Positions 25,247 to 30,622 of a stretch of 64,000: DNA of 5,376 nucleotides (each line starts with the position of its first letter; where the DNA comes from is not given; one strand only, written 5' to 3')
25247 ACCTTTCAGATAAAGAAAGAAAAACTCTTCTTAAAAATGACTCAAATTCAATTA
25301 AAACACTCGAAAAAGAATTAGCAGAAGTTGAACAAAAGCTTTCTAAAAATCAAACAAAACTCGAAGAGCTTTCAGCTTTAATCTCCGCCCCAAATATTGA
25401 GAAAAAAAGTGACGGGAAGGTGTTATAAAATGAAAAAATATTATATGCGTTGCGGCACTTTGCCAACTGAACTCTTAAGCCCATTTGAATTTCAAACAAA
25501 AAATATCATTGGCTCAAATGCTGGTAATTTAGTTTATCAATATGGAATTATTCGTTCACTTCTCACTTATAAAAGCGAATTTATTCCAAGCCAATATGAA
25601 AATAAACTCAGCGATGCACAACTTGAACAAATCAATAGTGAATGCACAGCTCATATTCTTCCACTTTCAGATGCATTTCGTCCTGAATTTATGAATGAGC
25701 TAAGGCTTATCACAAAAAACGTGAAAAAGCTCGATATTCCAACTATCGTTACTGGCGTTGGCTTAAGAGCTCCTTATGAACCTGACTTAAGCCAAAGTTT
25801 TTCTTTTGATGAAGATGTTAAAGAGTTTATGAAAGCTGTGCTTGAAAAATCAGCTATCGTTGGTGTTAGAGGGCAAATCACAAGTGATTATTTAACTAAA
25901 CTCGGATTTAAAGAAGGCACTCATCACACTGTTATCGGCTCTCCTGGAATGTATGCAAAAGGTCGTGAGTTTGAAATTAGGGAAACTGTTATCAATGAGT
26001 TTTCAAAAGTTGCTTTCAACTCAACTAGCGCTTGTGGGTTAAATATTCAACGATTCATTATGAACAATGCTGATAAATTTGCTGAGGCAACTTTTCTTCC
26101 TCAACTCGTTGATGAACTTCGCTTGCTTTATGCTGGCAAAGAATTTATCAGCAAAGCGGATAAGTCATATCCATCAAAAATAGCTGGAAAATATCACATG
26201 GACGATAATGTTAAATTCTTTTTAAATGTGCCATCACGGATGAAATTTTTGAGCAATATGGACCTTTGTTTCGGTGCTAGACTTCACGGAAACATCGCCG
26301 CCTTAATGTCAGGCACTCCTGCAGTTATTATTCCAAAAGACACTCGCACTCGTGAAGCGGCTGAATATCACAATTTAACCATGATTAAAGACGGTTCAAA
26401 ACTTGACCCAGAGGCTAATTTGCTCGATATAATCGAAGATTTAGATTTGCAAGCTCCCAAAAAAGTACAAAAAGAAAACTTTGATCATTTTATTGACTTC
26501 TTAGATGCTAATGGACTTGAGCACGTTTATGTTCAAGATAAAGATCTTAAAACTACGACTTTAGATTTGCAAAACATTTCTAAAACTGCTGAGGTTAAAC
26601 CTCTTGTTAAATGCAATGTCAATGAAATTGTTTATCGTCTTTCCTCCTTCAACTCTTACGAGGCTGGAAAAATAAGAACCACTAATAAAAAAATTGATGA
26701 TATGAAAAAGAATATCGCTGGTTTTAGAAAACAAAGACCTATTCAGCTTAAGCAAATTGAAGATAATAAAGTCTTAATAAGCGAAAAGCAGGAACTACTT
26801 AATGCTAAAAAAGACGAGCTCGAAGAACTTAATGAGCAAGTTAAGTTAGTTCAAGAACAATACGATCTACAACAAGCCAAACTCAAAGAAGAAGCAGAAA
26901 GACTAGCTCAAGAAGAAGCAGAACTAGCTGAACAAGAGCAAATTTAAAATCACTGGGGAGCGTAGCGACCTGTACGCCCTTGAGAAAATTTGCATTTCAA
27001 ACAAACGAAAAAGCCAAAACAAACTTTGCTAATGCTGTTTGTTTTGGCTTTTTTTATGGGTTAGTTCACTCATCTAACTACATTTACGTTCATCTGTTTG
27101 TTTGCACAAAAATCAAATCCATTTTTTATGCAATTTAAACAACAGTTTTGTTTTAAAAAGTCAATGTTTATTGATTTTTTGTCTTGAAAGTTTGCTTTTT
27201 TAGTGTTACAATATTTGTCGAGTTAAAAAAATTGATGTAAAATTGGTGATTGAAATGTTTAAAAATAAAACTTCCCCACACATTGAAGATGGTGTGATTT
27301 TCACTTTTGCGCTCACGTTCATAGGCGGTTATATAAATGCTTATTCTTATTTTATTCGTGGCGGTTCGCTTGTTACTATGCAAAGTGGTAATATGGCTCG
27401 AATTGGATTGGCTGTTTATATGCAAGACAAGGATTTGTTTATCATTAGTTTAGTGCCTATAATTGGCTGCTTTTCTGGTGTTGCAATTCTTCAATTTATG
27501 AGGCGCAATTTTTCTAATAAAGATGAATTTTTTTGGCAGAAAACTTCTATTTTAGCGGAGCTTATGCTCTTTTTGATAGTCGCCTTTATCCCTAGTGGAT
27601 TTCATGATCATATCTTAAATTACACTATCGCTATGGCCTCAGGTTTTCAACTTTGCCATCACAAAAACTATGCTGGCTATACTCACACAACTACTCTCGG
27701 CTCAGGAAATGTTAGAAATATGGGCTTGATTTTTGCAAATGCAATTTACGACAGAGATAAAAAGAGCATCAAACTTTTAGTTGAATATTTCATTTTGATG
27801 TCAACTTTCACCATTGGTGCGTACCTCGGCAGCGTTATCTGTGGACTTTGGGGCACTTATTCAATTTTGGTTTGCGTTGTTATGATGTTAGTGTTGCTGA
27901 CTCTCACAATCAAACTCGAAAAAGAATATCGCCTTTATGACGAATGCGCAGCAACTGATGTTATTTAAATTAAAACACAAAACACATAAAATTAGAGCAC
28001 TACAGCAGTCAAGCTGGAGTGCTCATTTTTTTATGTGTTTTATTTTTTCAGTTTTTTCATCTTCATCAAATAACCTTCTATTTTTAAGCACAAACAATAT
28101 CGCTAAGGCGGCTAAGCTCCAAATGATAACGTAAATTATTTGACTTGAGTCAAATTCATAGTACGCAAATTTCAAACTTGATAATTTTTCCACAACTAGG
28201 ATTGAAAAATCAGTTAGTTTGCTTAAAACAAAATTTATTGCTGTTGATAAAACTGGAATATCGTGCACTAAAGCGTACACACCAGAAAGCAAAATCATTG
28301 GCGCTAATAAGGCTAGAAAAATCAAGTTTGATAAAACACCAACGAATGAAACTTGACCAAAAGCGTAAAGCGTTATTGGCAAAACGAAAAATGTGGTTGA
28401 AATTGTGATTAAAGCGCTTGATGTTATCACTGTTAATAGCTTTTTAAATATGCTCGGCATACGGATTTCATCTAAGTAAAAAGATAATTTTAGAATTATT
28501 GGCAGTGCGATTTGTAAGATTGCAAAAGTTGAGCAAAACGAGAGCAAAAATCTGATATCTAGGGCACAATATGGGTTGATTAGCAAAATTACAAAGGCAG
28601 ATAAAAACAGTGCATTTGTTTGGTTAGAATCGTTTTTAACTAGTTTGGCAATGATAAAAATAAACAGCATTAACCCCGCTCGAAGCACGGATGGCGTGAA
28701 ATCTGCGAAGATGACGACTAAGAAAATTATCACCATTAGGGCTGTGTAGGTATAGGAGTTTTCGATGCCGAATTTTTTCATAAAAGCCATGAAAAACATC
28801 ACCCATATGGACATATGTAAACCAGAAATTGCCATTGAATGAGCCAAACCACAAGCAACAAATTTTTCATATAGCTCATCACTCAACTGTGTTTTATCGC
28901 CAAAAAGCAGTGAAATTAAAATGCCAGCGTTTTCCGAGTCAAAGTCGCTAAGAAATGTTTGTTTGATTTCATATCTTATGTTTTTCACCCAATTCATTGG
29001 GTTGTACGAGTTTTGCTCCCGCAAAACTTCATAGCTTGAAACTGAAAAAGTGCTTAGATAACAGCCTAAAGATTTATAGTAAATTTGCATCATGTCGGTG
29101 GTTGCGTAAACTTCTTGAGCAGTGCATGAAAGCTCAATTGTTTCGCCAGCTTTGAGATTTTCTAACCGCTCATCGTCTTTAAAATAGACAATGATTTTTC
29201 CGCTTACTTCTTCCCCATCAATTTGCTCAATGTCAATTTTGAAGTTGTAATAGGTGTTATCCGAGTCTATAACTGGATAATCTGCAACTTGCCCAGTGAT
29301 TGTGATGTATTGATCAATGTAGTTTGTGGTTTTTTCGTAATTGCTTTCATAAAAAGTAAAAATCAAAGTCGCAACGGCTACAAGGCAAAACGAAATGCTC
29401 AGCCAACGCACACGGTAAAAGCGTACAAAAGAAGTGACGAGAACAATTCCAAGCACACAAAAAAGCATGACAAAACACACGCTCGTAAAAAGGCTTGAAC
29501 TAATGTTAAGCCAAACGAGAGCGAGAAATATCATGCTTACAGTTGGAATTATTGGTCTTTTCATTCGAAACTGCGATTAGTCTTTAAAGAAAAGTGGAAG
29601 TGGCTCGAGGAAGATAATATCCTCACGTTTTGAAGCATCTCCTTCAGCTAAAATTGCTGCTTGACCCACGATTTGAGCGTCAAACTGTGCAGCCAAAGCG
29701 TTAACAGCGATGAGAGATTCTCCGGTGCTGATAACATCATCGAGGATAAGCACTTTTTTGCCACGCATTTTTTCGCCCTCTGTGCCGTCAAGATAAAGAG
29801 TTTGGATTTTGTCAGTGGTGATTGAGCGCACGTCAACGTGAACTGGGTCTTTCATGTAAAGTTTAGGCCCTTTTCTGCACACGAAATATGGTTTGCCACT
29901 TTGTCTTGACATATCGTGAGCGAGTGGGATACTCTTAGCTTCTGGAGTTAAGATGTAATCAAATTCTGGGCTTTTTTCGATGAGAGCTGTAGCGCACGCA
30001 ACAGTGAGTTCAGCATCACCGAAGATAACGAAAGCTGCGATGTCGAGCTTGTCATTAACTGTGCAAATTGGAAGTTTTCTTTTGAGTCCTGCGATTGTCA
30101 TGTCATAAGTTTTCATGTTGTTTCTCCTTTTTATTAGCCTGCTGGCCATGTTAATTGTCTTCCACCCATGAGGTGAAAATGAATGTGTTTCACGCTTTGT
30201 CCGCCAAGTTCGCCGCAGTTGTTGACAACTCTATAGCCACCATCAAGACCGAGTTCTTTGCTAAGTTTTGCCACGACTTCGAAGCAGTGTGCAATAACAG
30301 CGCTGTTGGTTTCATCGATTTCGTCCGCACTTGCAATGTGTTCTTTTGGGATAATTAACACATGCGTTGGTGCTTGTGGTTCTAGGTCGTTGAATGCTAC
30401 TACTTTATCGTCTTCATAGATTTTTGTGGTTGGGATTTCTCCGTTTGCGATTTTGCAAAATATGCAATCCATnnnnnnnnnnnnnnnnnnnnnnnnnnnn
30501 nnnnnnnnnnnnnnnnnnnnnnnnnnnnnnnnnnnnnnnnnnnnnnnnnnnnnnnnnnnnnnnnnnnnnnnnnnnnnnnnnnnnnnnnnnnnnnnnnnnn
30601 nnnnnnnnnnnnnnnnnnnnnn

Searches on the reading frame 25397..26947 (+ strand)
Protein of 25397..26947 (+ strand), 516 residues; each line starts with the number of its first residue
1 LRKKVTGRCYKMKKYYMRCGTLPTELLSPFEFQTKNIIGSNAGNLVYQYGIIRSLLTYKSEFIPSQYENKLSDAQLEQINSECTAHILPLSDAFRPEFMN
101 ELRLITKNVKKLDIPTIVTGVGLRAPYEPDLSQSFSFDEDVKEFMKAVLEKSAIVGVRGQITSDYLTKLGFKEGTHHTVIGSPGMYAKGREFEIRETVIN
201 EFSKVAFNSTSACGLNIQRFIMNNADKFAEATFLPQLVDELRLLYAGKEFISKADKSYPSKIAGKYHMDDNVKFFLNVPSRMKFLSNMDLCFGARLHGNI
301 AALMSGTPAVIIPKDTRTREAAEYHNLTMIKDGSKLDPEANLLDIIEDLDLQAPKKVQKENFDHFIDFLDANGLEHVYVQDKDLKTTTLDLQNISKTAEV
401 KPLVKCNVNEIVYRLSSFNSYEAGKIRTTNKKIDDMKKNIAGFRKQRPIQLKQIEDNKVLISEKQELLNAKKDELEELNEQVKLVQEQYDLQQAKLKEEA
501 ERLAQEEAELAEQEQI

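Call 67: search_protein_families(library=pfam, proteins=[window:25397-26947:+], max_evalue=0.00001)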
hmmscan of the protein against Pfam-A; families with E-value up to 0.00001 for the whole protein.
window:25397-26947:+ (516 aa): 1 family
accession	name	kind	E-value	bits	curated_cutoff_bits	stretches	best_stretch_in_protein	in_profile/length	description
PF04230.19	PS_pyruv_trans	-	2.3e-14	54.4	25.3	1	107-312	88-276/280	Polysaccharide pyruvyl transferase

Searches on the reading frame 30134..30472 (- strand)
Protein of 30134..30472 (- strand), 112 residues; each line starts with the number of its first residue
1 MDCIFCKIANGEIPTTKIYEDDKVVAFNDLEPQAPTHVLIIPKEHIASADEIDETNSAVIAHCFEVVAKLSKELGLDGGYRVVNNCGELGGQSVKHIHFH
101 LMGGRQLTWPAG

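Call 27: find_encoding_contigs(protein=window:30134-30472:-, flank=3000, max_places=10)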
Protein window:30134-30472:- (112 aa): 9 contigs read that carry it; 8 places shown.
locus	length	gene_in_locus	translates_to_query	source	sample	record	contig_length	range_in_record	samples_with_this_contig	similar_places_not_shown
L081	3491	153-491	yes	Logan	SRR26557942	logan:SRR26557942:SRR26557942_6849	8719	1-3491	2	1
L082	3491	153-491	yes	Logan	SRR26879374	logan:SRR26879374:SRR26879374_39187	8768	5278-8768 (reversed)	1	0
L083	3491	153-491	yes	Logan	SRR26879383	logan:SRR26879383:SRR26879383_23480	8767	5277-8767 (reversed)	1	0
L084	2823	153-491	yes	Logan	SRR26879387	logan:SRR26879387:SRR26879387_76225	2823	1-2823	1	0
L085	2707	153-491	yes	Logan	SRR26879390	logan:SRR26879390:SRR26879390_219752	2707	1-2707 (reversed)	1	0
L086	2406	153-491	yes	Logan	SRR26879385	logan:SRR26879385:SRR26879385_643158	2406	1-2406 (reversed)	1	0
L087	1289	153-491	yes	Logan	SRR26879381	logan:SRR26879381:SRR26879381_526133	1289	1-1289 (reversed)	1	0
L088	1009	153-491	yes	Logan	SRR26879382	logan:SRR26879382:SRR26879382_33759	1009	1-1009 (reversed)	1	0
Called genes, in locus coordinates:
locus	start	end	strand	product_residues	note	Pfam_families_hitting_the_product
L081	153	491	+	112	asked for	PF11969:DcpS_C, PF01230:HIT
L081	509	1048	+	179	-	PF00156:Pribosyltran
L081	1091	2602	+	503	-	PF13567:DUF4131, PF03772:Competence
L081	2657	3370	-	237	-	PF06912:DUF1275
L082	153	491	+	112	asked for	PF11969:DcpS_C, PF01230:HIT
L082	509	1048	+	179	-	PF00156:Pribosyltran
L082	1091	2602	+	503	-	PF13567:DUF4131, PF03772:Competence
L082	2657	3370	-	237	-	PF06912:DUF1275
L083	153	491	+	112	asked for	PF11969:DcpS_C, PF01230:HIT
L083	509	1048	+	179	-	PF00156:Pribosyltran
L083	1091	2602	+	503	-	PF13567:DUF4131, PF03772:Competence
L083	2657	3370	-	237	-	PF06912:DUF1275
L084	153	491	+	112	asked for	PF11969:DcpS_C, PF01230:HIT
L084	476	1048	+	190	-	PF00156:Pribosyltran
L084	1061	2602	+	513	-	PF13567:DUF4131, PF03772:Competence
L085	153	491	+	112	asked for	PF11969:DcpS_C, PF01230:HIT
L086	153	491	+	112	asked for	PF11969:DcpS_C, PF01230:HIT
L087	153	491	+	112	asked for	PF11969:DcpS_C, PF01230:HIT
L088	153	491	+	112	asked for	PF11969:DcpS_C, PF01230:HIT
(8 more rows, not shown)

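Call 48: list_cluster_members(proteins=[window:30137-30472:-, window:31174-33810:-])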
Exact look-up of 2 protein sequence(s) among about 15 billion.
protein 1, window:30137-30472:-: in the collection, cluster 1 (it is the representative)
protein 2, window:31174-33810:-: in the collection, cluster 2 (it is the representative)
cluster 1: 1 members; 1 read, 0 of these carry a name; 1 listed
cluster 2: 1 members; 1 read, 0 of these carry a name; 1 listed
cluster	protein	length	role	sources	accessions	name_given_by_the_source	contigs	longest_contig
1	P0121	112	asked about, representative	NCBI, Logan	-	-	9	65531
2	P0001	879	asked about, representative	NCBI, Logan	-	-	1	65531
